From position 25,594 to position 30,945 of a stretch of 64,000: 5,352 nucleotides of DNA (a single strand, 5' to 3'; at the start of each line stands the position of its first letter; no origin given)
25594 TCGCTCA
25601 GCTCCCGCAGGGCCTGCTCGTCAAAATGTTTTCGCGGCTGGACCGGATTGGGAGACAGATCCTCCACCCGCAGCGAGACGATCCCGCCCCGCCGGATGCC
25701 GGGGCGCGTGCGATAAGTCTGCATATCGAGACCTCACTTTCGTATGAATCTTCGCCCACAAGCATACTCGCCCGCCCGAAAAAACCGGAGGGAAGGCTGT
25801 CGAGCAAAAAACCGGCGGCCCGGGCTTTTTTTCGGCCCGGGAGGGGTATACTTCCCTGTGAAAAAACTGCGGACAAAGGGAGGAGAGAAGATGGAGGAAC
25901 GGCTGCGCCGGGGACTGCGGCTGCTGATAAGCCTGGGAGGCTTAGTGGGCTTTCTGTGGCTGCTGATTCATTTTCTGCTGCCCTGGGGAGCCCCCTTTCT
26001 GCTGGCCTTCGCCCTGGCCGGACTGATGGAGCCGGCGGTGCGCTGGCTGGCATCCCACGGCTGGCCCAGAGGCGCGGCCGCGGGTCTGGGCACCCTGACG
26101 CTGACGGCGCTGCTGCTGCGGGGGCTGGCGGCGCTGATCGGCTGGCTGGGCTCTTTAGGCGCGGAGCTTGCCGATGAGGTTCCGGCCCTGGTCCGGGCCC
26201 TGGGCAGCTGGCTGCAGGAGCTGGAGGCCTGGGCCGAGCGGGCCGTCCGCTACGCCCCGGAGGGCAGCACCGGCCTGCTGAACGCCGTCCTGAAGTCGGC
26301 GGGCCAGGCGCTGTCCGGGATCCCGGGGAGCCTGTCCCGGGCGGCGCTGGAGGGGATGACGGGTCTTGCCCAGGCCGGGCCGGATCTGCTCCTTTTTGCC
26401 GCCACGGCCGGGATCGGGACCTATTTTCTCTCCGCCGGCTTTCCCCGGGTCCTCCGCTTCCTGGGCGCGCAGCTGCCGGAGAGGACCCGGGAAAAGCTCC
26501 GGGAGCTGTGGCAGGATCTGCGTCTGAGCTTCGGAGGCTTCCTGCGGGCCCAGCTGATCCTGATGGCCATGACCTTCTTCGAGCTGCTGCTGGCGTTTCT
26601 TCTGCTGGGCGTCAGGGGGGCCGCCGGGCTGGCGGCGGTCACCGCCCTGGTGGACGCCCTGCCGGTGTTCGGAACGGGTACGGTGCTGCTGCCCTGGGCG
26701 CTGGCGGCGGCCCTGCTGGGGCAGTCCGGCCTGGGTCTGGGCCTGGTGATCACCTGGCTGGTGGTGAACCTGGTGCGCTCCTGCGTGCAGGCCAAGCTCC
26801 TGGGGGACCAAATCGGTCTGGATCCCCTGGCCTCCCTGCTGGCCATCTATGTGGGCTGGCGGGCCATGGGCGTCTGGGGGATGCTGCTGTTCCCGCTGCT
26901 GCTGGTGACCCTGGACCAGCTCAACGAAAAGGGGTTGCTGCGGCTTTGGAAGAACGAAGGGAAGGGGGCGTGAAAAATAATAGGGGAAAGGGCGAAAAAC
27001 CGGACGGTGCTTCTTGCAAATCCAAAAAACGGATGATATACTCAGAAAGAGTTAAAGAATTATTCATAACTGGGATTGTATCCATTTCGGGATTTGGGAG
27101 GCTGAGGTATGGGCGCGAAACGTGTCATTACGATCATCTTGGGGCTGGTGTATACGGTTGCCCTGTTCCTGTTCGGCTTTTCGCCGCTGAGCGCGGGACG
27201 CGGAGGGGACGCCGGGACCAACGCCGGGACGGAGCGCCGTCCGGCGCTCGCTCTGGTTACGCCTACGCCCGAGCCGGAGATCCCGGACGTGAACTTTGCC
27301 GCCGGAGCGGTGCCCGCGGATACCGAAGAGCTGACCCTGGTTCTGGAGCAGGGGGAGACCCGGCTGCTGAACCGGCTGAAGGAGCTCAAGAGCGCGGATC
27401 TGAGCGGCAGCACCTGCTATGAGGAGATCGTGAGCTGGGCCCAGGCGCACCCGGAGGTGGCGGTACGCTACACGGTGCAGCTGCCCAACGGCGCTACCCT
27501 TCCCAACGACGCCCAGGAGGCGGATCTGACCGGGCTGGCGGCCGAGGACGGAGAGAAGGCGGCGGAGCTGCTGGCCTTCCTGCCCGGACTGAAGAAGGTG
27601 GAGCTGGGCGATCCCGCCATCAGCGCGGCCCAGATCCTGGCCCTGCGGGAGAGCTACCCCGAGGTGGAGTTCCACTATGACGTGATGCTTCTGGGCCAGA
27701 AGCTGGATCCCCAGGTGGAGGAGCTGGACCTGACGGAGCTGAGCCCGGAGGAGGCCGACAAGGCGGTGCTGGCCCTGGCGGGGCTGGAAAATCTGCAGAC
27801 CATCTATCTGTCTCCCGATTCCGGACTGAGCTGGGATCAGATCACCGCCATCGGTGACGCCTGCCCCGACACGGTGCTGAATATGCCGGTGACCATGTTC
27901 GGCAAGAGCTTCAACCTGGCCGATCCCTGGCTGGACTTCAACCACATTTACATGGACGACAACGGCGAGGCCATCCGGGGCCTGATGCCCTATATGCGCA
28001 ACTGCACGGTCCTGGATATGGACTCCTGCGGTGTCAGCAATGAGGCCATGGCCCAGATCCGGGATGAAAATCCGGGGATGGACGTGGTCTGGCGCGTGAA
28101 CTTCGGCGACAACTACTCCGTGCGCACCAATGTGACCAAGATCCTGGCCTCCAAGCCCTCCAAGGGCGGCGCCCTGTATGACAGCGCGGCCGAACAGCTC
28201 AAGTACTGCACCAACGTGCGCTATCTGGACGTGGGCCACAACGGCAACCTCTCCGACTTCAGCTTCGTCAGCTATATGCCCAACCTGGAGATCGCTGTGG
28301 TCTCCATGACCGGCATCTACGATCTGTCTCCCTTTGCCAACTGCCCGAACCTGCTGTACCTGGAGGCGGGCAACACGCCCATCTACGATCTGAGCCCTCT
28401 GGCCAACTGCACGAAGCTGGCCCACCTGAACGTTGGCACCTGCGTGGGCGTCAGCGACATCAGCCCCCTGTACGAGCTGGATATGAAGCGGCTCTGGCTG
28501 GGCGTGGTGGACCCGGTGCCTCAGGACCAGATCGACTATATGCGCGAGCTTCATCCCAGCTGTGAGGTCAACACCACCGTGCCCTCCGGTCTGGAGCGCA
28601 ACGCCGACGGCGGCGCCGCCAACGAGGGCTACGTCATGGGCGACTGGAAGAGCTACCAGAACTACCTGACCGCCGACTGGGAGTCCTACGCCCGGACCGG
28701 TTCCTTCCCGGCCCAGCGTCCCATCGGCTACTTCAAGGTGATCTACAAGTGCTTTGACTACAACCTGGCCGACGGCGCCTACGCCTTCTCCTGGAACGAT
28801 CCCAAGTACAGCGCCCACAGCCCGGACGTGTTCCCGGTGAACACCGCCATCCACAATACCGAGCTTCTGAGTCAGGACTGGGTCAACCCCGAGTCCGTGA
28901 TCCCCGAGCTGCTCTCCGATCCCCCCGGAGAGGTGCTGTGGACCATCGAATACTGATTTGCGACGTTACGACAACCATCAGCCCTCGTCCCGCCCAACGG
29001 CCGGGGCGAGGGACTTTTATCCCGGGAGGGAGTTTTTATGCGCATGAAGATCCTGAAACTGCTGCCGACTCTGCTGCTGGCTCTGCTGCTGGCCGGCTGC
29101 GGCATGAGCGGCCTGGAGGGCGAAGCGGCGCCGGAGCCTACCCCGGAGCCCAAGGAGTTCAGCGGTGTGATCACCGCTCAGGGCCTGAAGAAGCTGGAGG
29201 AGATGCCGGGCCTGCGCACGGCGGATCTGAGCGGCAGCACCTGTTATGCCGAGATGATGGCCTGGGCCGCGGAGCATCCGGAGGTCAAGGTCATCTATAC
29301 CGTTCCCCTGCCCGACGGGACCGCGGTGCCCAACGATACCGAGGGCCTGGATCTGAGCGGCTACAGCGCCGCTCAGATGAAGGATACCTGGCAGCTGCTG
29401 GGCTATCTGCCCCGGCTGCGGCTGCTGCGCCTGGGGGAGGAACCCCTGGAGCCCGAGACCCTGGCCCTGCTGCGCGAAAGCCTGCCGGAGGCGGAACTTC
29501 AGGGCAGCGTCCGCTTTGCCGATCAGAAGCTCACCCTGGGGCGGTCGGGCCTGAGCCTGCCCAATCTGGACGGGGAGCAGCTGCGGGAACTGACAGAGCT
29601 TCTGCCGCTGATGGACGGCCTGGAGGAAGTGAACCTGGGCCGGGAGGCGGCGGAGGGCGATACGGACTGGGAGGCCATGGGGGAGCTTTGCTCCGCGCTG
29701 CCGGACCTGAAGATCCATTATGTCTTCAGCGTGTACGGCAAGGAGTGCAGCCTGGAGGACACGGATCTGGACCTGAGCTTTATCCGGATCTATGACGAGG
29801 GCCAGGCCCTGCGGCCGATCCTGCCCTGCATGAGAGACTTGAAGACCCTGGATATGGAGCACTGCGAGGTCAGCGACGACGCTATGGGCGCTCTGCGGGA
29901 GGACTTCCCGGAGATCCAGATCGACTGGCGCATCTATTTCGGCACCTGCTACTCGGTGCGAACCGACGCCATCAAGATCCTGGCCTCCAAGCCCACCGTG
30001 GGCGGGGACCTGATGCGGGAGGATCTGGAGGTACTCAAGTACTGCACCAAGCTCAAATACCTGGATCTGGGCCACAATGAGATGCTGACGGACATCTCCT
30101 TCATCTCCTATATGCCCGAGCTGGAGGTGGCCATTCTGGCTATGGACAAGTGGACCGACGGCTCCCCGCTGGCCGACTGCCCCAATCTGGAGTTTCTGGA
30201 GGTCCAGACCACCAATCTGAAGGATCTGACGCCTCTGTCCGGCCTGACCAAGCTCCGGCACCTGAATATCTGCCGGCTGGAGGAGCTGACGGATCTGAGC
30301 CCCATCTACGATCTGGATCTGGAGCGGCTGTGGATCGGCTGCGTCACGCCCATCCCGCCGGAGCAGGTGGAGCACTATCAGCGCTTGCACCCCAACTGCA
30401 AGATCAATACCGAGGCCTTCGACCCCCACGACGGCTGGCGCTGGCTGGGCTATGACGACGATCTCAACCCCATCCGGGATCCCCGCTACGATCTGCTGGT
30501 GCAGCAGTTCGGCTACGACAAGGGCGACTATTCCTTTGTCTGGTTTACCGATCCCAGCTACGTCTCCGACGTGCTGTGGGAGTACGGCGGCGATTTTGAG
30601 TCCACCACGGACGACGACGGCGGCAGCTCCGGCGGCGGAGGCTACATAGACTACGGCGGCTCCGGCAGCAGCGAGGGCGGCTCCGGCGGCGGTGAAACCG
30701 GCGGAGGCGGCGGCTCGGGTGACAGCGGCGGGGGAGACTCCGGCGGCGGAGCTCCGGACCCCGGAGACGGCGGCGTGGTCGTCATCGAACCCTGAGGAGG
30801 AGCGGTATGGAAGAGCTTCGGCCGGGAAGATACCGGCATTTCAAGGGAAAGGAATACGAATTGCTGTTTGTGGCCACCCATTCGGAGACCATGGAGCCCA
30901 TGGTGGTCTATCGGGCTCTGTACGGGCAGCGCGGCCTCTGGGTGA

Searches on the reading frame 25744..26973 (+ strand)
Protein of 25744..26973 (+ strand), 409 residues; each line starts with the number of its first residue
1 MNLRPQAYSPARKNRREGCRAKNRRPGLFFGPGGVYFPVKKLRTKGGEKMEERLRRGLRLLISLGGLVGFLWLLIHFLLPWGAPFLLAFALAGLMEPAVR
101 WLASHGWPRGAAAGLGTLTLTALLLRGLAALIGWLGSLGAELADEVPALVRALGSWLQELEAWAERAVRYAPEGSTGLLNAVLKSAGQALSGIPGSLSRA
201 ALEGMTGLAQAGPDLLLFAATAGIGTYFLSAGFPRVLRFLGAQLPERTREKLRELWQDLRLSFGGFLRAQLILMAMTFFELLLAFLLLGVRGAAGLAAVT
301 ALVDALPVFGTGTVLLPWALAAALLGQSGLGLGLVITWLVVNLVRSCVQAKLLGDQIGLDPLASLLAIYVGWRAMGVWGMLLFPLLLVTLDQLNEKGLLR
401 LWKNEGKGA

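Call 105: search_protein_families(library=pfam, proteins=[window:25744-26973:+], max_evalue=1e-8)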
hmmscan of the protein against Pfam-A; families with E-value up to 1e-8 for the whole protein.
window:25744-26973:+ (409 aa): 1 family
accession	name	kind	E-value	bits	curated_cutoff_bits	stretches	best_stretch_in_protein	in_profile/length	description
PF01594.21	AI-2E_transport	-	4.5e-38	131.7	34.3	1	66-391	6-320/327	AI-2E family transporter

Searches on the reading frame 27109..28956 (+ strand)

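Call 105: search_protein_families(library=pfam, proteins=[window:27109-28956:+], max_evalue=1e-8)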
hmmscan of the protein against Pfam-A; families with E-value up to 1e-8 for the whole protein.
window:27109-28956:+ (615 aa): 1 family
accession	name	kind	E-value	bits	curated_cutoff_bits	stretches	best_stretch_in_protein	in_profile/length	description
PF12799.13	LRR_4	-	1.5e-09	38.2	27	0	413-455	1-43/44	Leucine Rich repeats (2 copies)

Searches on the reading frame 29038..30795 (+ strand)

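Call 105: search_protein_families(library=pfam, proteins=[window:29038-30795:+], max_evalue=1e-8)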
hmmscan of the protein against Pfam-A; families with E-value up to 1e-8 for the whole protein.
window:29038-30795:+ (585 aa): 1 family
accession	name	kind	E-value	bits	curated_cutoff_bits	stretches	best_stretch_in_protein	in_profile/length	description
PF12799.13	LRR_4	-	8.5e-11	42.2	27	0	382-421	1-43/44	Leucine Rich repeats (2 copies)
